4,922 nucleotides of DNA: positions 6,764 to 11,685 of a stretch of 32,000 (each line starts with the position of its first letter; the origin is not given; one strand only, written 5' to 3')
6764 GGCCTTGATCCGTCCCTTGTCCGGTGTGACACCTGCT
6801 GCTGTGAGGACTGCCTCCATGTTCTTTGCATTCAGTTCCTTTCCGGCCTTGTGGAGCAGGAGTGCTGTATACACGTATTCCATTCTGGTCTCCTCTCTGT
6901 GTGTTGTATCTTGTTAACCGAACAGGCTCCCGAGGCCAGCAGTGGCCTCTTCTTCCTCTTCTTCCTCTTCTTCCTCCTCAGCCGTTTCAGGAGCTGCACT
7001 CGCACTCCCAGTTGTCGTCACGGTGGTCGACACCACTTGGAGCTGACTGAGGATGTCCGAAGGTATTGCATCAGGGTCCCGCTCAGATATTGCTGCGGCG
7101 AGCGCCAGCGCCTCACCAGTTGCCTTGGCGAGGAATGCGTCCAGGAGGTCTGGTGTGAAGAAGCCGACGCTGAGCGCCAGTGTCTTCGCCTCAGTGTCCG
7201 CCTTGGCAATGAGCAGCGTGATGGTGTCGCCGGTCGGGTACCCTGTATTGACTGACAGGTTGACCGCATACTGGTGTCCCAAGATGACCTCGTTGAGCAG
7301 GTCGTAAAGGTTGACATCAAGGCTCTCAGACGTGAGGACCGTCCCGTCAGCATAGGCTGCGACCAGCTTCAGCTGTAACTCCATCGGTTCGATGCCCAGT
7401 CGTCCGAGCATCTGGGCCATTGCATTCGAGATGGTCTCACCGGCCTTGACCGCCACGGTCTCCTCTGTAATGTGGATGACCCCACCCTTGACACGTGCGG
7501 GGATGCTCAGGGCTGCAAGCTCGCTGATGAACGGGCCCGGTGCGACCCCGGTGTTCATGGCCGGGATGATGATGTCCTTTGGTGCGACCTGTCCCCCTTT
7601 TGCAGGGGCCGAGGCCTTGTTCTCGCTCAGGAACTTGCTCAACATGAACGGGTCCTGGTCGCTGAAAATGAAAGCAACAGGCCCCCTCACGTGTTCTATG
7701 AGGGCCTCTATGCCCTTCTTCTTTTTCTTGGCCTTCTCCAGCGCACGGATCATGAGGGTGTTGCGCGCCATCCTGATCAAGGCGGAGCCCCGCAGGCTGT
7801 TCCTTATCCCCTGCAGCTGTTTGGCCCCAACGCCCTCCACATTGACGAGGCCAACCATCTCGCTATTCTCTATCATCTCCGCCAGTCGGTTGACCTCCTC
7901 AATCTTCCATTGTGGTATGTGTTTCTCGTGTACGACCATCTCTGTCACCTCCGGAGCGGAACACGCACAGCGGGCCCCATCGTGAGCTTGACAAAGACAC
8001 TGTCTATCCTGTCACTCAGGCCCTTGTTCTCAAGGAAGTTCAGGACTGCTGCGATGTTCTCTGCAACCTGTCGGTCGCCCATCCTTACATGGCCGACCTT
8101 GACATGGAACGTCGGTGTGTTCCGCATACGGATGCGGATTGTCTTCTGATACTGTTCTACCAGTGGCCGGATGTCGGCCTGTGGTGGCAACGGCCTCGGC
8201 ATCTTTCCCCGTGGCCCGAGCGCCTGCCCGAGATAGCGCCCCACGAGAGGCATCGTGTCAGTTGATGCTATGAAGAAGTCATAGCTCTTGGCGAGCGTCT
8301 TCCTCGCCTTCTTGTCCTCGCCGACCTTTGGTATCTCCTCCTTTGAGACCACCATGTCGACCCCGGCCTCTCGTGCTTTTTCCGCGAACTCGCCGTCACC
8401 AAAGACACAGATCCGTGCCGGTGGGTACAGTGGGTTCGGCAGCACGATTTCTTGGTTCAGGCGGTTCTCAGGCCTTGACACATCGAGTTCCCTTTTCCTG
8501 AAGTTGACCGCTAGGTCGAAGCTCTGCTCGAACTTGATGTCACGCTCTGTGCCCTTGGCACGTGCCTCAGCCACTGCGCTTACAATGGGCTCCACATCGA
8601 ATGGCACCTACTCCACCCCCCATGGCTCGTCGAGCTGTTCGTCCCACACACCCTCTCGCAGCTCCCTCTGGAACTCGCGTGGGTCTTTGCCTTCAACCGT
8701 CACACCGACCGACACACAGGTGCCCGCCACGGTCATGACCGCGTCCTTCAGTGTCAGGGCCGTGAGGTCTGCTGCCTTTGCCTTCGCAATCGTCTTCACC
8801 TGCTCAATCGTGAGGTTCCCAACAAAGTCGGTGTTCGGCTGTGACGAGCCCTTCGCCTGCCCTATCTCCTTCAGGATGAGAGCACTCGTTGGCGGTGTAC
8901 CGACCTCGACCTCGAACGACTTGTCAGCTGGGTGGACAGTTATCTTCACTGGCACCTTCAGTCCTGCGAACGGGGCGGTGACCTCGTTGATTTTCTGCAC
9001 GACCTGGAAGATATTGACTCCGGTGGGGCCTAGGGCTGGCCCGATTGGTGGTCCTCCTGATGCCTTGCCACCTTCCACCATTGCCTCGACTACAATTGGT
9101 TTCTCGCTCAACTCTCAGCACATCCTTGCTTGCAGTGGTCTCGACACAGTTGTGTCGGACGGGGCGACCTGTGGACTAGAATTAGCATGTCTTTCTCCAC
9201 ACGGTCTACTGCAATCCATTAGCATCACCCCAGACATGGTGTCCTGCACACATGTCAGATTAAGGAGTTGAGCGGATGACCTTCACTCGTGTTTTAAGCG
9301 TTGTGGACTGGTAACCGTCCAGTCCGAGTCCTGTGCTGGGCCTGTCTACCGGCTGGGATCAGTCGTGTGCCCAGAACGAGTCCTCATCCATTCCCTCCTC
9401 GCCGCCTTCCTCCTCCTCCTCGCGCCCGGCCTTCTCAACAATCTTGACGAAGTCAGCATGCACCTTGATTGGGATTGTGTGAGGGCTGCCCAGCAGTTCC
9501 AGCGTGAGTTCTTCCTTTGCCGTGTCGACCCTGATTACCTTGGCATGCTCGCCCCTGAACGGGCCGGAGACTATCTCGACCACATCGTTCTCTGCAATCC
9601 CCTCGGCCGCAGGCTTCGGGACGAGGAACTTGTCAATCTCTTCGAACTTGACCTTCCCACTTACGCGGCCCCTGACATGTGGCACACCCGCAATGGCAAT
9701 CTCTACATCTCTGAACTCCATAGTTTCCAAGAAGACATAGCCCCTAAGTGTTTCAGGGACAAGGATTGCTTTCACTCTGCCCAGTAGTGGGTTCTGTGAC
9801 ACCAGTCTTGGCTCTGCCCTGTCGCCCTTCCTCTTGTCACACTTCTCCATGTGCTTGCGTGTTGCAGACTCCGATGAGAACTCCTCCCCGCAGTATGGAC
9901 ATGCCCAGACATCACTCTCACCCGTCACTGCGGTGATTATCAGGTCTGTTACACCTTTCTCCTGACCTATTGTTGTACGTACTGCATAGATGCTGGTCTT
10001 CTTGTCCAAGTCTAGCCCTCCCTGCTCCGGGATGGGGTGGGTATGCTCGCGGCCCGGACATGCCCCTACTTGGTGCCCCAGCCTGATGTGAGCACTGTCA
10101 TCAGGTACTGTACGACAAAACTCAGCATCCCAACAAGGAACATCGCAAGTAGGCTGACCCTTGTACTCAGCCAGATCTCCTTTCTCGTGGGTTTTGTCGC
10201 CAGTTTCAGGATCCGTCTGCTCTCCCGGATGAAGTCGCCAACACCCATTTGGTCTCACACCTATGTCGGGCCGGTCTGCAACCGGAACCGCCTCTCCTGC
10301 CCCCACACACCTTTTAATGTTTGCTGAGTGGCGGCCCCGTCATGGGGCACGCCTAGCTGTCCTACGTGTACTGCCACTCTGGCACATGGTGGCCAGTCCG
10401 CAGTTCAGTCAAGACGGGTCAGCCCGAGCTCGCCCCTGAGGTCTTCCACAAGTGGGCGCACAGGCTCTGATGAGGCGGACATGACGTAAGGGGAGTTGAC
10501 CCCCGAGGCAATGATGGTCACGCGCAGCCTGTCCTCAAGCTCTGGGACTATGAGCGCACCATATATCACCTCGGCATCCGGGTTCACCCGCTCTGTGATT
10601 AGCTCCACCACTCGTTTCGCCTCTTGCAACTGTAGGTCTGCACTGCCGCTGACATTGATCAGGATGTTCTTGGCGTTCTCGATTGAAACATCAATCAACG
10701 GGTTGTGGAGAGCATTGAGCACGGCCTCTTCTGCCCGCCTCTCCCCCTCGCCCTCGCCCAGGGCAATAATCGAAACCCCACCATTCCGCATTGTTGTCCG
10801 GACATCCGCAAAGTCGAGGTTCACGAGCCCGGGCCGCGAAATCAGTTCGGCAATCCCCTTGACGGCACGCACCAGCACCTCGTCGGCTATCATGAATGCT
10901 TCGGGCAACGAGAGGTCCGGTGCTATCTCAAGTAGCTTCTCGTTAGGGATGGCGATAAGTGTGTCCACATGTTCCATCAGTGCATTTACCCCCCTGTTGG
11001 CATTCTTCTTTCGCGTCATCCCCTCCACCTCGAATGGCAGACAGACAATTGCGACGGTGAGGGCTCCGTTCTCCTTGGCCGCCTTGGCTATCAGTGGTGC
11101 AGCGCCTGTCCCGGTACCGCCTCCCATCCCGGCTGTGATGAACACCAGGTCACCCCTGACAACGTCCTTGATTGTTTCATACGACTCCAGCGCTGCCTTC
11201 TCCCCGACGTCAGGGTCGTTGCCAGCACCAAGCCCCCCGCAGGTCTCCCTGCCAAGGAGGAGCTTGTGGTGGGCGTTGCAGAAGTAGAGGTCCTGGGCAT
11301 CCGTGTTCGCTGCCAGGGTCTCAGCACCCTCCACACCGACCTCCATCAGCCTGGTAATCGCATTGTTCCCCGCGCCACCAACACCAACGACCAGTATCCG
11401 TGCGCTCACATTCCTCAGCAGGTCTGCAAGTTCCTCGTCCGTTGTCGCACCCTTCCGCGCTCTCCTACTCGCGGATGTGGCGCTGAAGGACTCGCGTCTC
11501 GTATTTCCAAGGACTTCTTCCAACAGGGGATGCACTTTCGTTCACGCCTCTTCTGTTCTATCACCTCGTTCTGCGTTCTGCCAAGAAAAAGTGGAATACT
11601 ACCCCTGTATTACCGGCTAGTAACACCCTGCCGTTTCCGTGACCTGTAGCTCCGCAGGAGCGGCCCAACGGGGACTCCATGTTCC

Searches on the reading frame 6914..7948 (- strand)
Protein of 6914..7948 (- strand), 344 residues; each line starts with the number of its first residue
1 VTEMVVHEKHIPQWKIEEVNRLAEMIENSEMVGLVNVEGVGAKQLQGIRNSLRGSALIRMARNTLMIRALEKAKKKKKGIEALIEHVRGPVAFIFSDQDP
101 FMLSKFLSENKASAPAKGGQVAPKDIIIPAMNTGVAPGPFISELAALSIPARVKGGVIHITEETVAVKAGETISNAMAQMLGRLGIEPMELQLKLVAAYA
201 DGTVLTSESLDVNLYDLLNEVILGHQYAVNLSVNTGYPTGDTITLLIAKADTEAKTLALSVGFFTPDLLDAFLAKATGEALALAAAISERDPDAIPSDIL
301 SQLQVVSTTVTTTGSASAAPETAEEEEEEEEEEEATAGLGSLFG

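Call 9: search_protein_families(library=pfam, proteins=[window:6914-7948:-])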
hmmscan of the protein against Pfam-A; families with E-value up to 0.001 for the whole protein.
window:6914-7948:- (344 aa): 2 families
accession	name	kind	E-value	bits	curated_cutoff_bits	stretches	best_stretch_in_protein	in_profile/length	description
PF00466.25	Ribosomal_L10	-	5e-25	87.9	22.8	1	11-110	2-98/100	Ribosomal protein L10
PF17777.6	RL10P_insert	-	2.1e-16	60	29.1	1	116-186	1-71/71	Insertion domain in 60S ribosomal protein L10P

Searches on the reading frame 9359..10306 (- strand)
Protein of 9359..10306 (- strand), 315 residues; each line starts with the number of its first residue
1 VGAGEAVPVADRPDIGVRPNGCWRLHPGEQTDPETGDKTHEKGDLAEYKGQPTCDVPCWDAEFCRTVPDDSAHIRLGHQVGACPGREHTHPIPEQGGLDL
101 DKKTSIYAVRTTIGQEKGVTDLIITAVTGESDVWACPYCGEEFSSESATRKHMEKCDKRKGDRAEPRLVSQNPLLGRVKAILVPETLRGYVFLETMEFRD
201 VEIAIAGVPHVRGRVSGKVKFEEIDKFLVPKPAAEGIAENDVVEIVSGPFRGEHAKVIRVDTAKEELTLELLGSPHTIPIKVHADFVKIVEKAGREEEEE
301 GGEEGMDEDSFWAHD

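Call 9: search_protein_families(library=pfam, proteins=[window:9359-10306:-])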
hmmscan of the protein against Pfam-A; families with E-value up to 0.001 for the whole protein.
window:9359-10306:- (315 aa): 2 families
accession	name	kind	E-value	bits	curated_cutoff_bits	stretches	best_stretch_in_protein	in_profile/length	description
PF03439.18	Spt5-NGN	-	2.4e-15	56.7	22.4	1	173-228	31-84/84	Early transcription elongation factor of RNA pol II, NGN section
PF00467.35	KOW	-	9.7e-05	22.5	22.3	1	240-268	2-30/32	KOW motif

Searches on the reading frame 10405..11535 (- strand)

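Call 9: search_protein_families(library=pfam, proteins=[window:10405-11535:-])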
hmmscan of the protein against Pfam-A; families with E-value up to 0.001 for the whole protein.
window:10405-11535:- (376 aa): 2 families
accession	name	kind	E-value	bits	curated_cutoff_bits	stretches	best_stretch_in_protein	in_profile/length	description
PF00091.31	Tubulin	-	3.5e-45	155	33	1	46-205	1-189/190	Tubulin/FtsZ family, GTPase domain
PF12327.13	FtsZ_C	-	3.7e-29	101.3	27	1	253-346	1-94/95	FtsZ family, C-terminal domain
